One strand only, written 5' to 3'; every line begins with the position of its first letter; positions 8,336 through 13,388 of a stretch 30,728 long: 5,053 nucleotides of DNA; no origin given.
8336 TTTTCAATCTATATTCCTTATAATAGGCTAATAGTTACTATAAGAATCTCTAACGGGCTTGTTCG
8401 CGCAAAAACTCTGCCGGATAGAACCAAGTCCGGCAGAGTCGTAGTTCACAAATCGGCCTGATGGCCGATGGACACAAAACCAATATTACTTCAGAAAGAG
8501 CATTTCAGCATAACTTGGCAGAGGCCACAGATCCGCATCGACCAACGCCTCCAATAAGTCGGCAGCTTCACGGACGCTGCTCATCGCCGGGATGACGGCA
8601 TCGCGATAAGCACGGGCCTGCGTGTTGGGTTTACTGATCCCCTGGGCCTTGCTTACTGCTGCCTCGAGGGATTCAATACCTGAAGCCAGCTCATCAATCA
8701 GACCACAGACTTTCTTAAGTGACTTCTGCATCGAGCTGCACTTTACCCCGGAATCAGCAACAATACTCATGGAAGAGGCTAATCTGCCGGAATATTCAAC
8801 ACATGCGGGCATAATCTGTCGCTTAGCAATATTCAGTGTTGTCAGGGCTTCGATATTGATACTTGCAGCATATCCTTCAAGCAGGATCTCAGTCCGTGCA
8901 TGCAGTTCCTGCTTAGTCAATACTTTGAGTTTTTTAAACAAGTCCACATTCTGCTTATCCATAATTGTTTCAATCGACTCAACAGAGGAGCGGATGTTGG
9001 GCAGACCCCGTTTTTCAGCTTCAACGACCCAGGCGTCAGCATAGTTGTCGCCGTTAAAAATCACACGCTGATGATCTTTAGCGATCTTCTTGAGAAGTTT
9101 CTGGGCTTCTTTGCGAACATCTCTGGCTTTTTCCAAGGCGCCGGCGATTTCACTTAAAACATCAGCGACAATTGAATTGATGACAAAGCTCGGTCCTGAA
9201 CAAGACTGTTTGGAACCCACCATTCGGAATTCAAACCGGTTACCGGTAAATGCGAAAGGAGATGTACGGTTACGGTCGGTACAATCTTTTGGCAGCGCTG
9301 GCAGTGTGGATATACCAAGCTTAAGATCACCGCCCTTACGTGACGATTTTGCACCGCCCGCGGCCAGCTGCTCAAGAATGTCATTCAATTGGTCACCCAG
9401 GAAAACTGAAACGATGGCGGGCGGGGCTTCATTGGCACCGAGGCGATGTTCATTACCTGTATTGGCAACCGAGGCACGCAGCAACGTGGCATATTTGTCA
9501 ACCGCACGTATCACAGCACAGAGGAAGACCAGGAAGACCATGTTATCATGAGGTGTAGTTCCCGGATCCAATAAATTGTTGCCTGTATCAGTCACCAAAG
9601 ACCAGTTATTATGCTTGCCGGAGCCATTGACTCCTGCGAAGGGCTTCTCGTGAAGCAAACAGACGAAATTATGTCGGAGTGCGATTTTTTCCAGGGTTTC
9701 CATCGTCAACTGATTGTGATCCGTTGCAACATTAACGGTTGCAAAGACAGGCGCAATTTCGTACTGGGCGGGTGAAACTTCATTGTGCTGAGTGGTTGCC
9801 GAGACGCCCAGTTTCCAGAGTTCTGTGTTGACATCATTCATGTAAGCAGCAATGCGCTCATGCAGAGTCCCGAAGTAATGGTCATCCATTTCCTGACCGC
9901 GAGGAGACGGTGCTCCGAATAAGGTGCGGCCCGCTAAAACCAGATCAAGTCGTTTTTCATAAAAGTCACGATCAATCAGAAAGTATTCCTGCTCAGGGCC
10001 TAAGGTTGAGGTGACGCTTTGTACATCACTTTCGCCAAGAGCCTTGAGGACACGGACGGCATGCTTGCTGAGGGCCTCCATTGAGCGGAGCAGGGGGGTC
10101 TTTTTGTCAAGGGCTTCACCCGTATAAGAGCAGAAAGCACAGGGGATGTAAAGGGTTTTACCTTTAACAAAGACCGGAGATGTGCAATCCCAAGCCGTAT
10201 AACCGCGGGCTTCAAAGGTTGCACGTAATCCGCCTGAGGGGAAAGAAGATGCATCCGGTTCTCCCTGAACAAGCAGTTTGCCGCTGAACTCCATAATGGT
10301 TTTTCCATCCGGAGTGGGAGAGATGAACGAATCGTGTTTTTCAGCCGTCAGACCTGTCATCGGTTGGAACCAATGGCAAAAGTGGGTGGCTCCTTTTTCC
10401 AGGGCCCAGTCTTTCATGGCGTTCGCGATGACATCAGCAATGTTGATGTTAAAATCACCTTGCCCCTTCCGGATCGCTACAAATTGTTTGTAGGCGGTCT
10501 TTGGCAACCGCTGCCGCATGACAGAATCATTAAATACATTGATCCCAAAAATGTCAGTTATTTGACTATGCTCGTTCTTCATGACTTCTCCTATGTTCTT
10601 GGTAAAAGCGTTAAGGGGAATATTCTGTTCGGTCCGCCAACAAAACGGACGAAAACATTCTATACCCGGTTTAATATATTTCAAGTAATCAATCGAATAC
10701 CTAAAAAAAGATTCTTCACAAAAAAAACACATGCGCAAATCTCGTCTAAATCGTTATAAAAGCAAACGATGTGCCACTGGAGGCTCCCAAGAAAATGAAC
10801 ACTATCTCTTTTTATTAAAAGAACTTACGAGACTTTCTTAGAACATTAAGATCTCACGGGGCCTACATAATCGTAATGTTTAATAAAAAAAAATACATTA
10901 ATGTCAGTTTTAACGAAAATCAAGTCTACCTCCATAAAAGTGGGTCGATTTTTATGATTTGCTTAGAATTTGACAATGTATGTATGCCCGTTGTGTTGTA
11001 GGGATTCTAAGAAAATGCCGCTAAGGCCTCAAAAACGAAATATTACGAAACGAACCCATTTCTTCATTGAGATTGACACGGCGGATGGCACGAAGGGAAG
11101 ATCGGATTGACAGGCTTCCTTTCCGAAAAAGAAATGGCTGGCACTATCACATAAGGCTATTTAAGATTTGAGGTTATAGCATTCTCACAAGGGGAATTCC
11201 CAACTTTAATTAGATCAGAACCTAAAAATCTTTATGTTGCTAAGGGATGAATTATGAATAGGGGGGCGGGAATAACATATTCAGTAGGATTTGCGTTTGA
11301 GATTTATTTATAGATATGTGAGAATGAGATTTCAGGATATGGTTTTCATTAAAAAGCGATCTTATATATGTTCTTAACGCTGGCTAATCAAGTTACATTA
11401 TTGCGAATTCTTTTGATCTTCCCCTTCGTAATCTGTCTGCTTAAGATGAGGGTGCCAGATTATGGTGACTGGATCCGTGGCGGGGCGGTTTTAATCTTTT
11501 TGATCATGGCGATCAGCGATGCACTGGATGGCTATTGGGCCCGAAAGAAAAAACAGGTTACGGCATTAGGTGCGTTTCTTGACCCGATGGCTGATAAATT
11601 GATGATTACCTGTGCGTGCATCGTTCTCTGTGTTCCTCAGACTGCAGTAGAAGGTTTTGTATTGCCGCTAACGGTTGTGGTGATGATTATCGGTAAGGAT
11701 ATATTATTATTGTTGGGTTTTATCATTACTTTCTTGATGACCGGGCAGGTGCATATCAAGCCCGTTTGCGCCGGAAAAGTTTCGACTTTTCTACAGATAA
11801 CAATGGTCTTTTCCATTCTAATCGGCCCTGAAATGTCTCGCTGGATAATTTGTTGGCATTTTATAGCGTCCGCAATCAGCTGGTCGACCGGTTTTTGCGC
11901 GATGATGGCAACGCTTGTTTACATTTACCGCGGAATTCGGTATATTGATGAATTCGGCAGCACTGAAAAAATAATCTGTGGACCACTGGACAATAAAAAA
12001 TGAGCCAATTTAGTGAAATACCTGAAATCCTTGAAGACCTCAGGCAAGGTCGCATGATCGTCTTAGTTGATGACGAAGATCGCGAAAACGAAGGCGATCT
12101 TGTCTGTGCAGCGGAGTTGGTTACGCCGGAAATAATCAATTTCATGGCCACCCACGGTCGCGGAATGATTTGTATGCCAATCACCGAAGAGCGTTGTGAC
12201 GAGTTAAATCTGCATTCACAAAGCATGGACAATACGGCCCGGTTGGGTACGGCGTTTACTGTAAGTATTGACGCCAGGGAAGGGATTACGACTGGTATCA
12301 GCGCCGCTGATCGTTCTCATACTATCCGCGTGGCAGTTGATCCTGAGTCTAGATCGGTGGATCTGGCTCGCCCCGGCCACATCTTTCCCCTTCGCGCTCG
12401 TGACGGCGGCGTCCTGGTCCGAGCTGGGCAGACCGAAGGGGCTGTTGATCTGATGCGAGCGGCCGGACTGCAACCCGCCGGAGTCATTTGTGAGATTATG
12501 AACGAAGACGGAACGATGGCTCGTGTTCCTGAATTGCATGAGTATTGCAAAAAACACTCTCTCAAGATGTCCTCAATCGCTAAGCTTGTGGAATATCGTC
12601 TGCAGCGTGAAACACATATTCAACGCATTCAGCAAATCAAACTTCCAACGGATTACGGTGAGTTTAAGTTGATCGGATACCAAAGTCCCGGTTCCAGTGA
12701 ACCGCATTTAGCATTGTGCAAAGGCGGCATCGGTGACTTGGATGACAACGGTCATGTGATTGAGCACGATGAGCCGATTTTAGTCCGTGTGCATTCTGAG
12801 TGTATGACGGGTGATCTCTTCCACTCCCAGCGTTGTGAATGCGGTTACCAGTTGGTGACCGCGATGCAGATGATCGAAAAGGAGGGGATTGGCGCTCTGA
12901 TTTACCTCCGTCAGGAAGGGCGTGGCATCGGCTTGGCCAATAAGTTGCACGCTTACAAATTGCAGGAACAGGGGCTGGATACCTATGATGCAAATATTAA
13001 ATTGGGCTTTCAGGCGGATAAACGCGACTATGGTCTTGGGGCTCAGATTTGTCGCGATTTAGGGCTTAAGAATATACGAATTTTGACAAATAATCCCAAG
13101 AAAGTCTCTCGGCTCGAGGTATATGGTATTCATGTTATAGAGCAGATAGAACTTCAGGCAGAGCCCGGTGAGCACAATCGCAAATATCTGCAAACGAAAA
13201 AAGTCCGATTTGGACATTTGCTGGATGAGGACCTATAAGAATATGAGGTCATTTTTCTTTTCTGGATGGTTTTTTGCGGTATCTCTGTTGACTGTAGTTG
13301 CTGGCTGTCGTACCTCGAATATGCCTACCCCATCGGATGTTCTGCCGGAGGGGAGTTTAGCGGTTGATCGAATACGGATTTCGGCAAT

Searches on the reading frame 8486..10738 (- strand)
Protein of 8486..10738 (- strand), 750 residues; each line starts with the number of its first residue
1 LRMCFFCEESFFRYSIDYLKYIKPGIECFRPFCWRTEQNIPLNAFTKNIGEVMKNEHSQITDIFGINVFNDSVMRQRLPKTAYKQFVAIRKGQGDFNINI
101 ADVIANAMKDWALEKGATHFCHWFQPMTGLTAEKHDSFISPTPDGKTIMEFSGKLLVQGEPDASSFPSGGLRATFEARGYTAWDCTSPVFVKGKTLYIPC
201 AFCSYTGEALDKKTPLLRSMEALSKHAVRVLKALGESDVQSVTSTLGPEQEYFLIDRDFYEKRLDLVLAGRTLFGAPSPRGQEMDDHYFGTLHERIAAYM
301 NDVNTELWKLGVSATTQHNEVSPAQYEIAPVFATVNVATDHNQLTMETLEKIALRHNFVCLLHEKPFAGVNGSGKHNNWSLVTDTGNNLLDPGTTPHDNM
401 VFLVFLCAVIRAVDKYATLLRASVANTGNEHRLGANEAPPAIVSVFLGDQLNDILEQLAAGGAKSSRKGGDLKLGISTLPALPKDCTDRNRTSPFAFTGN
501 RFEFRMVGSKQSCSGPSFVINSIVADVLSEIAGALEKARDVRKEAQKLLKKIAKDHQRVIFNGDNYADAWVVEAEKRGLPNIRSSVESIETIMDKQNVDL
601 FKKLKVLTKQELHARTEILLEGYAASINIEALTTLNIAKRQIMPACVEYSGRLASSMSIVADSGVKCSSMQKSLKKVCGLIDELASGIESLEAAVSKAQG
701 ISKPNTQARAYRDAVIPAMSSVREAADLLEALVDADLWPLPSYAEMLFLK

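Call 8: search_protein_families(library=pfam, proteins=[window:8486-10738:-], max_evalue=0.001)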
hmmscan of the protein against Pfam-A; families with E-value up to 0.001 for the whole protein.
window:8486-10738:- (750 aa): 3 families
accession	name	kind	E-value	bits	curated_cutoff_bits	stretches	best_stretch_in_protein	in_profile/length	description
PF12437.13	GSIII_N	-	1.6e-78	262.3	25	1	61-219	2-160/160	Glutamine synthetase type III N terminal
PF18318.6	Gln-synt_C-ter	-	1e-40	138.6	22.7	1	546-657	3-114/118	Glutamine synthetase C-terminal domain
PF00120.29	Gln-synt_C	-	4e-19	69.3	24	1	228-424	9-199/344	Glutamine synthetase, catalytic domain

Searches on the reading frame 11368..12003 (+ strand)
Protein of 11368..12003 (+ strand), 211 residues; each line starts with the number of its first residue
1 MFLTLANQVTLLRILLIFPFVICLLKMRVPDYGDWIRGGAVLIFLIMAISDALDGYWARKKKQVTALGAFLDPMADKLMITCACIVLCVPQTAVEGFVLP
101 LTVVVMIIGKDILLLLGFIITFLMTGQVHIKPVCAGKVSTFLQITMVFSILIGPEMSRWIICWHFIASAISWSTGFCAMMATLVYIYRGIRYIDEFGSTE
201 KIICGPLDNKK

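Call 8: search_protein_families(library=pfam, proteins=[window:11368-12003:+], max_evalue=0.001)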
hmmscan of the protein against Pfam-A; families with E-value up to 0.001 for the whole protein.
window:11368-12003:+ (211 aa): 1 family
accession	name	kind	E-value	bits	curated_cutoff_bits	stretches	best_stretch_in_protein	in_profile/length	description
PF01066.26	CDP-OH_P_transf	-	2.5e-27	96.6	22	1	4-166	2-148/152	CDP-alcohol phosphatidyltransferase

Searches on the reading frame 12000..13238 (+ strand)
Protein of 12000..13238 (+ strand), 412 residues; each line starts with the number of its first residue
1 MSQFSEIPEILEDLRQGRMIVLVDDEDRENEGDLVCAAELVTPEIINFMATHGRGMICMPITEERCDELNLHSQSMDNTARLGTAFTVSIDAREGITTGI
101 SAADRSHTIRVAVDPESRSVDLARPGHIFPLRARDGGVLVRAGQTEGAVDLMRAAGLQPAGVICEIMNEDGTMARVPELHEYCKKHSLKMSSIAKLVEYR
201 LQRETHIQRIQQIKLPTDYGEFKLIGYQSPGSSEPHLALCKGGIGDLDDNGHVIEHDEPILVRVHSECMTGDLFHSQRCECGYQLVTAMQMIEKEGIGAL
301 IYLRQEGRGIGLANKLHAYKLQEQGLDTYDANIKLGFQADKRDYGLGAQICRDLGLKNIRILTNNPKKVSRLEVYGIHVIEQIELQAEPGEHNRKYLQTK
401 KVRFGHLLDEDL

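Call 8: search_protein_families(library=pfam, proteins=[window:12000-13238:+], max_evalue=0.001)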
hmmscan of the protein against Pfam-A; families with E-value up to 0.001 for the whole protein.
window:12000-13238:+ (412 aa): 2 families
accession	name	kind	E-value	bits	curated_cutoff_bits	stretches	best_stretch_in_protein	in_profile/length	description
PF00926.24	DHBP_synthase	-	1.1e-85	286.5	26.4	1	9-199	2-191/191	3,4-dihydroxy-2-butanone 4-phosphate synthase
PF00925.25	GTP_cyclohydro2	-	3.5e-66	222.3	23.3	1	209-383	2-164/165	GTP cyclohydrolase II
